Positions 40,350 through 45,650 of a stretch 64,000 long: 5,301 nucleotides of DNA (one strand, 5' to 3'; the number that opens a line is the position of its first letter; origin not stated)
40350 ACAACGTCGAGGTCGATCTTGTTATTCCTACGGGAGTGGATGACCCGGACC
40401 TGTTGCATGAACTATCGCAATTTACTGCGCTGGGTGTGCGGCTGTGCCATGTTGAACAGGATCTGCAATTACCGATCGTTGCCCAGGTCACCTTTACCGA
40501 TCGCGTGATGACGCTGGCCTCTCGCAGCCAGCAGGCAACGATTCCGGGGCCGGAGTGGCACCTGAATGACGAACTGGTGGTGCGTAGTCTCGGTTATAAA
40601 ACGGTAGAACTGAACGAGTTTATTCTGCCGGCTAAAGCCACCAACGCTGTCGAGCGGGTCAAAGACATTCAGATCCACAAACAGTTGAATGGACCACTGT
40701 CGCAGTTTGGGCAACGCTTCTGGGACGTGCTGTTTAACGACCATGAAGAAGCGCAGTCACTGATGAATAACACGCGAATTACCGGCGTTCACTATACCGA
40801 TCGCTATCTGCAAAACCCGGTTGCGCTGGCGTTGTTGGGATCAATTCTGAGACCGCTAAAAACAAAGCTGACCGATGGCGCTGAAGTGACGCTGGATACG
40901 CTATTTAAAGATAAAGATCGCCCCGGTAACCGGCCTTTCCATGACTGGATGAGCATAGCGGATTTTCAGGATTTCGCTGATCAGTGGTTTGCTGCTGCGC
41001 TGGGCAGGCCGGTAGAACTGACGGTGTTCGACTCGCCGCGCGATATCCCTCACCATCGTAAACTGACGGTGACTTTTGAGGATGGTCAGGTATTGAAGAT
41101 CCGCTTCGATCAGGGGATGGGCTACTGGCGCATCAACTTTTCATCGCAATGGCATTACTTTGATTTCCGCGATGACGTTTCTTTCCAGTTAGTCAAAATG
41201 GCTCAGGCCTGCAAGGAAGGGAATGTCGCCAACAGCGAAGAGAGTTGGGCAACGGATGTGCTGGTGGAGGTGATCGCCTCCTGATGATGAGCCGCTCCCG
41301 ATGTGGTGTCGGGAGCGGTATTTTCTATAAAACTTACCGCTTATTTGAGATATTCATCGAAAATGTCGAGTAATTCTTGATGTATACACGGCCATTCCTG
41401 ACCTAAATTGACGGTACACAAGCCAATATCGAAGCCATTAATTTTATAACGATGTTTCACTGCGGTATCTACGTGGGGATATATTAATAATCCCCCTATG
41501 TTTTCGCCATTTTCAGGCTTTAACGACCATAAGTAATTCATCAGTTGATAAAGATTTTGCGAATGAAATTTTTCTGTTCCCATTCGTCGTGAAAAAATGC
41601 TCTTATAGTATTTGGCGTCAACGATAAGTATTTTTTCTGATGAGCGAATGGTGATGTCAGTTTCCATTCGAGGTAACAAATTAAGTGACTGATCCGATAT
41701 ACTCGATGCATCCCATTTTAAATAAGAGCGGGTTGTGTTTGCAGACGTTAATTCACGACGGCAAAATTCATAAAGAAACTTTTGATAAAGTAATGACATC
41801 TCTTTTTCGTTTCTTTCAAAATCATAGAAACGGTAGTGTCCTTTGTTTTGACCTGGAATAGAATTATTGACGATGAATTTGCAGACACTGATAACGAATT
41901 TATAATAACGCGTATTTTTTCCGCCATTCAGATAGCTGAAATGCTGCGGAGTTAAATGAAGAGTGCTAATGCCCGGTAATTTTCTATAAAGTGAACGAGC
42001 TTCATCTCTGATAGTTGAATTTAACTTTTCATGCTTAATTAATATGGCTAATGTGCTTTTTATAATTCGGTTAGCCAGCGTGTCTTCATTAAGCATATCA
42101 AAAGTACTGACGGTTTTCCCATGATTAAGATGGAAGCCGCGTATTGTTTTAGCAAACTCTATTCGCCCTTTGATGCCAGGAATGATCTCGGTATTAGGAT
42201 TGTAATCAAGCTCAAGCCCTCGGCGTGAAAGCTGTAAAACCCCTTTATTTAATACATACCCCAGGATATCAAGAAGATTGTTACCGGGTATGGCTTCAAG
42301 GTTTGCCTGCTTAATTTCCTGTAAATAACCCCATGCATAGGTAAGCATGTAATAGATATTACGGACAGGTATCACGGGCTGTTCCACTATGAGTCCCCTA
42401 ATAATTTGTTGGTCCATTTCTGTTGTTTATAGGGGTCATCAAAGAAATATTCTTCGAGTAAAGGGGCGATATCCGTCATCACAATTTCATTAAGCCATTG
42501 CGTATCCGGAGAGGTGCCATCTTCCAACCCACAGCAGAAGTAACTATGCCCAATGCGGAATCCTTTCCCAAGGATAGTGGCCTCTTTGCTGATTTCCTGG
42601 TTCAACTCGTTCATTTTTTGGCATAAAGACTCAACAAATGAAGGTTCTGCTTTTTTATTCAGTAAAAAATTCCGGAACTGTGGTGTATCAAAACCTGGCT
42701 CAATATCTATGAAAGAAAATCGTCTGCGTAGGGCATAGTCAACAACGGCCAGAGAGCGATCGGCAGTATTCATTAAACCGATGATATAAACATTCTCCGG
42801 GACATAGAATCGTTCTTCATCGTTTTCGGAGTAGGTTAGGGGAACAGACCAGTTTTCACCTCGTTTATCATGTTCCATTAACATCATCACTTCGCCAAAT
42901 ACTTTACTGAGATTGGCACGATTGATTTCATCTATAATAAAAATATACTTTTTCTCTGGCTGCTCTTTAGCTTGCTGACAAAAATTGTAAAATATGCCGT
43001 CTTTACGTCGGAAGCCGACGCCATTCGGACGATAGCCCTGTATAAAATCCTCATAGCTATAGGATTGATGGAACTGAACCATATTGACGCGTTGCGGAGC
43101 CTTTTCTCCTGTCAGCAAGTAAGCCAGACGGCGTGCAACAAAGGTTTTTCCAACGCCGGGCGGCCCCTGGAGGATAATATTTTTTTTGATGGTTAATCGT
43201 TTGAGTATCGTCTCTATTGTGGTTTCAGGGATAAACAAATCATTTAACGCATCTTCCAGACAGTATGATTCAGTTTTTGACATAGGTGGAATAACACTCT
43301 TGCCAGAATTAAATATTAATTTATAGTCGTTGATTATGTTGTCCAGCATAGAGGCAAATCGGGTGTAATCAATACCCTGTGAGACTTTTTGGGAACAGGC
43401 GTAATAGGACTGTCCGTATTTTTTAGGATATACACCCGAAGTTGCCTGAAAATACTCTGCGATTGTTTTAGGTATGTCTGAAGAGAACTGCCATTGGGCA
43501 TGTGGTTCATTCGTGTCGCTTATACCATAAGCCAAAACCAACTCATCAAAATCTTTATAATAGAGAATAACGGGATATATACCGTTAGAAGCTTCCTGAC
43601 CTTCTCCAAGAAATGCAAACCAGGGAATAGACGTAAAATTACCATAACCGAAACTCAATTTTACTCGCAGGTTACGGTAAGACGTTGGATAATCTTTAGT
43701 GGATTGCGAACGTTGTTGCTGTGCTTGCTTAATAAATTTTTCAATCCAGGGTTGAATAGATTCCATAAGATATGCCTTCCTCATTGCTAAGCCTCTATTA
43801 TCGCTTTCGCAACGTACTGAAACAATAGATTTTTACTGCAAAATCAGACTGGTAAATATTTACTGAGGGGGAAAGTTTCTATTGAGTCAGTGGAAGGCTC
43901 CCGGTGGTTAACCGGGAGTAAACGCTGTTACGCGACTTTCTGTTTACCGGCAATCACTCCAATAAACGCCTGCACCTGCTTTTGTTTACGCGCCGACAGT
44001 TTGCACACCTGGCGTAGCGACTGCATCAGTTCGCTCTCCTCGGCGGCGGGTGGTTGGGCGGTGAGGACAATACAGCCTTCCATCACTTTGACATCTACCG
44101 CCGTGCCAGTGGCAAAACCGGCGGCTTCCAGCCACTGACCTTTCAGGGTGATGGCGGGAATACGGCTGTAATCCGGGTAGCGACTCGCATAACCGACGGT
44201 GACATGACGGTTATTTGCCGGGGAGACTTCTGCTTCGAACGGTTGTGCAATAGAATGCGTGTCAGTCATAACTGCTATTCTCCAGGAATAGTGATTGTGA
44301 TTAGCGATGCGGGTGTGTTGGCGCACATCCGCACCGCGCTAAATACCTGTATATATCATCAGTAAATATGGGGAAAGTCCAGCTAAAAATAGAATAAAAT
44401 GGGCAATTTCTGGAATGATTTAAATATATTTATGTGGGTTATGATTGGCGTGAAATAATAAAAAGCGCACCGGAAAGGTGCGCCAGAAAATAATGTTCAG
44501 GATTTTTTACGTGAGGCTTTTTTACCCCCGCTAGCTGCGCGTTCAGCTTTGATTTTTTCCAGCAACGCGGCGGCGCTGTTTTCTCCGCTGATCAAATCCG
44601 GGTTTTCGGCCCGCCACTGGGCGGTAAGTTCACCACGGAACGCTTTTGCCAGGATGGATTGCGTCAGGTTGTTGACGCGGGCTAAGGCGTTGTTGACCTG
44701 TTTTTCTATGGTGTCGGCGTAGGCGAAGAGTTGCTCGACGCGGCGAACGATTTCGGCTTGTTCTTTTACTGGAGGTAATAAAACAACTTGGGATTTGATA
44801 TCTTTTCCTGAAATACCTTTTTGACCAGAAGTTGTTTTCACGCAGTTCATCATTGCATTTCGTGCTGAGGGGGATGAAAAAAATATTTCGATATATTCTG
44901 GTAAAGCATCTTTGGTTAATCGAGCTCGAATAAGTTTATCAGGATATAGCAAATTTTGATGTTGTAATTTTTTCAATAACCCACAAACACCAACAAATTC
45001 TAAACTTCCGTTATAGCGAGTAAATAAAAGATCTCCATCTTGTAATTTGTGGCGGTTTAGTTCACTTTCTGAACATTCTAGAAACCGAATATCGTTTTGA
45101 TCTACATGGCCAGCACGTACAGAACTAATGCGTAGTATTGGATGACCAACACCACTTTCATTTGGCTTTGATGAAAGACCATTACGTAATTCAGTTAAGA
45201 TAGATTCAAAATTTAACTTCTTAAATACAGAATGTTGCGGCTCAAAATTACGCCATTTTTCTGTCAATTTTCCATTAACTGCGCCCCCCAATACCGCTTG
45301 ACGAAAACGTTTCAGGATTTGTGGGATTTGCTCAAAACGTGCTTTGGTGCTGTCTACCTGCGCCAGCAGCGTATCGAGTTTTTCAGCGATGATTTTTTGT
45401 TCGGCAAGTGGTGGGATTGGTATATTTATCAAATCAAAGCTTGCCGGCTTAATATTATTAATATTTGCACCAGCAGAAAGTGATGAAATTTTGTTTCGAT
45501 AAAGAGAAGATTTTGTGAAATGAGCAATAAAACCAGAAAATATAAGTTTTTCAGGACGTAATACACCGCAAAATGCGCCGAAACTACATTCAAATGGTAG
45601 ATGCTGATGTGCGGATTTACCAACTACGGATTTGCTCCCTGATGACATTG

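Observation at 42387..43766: mcrB: strongly AT-rich coding sequence and possible internal start for a short isoform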

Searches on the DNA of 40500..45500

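Call 39: search_rna_families(source=window, start=40500, end=45500, threshold=gathering)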
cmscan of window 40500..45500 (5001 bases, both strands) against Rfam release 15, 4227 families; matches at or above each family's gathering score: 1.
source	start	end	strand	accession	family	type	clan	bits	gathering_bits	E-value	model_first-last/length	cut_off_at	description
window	44264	44340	+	RF01809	symR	Gene; antitoxin;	-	95.3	61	1.6e-18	1-77/77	no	SymR antitoxin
